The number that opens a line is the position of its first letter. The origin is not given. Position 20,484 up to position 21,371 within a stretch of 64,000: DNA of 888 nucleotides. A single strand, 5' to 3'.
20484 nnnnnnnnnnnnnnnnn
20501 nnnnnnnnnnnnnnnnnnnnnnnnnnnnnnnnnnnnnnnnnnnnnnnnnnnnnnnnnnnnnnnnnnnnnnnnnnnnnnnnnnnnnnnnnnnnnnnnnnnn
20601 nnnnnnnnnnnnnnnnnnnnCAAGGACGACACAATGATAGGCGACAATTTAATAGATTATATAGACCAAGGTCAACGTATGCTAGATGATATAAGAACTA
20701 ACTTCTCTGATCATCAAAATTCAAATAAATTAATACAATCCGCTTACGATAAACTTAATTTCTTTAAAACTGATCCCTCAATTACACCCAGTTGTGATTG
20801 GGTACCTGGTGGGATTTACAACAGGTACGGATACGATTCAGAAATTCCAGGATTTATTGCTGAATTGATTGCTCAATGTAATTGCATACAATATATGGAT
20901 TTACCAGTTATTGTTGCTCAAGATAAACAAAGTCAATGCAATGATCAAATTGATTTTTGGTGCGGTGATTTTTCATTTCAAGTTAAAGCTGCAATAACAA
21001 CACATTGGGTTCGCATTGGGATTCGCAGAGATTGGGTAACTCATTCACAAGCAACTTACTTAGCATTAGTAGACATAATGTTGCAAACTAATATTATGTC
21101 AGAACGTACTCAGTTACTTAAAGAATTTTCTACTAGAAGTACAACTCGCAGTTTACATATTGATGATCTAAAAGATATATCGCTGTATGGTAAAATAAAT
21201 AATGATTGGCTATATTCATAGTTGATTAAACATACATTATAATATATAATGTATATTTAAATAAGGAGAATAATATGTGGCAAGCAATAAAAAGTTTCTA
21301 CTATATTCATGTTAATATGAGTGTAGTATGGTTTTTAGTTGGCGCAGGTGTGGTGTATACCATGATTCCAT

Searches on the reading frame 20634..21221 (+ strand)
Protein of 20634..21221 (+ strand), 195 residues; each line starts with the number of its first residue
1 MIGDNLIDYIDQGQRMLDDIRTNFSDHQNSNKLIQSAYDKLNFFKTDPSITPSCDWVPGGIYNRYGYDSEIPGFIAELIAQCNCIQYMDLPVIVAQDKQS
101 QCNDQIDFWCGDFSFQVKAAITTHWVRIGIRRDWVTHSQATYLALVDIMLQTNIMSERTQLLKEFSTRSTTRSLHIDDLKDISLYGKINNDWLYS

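Call 46: find_encoding_contigs(protein=window:20634-21221:+, flank=10000, max_places=1)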
Protein window:20634-21221:+ (195 aa): 17 contigs read that carry it; 1 place shown.
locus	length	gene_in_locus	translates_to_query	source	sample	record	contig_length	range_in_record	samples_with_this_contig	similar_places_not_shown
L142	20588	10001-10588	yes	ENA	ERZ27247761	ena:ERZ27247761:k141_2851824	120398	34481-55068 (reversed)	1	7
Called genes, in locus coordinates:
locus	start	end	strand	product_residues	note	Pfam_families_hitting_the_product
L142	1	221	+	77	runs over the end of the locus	-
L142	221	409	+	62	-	-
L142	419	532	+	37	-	-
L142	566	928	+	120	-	-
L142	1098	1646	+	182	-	-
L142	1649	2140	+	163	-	-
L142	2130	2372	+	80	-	-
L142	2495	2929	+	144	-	PF03079:ARD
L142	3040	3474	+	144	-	PF20475:DUF6717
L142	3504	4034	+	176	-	-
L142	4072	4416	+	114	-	-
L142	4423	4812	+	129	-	PF11750:DUF3307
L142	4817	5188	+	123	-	-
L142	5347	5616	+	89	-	-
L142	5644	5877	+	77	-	-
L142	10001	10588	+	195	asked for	-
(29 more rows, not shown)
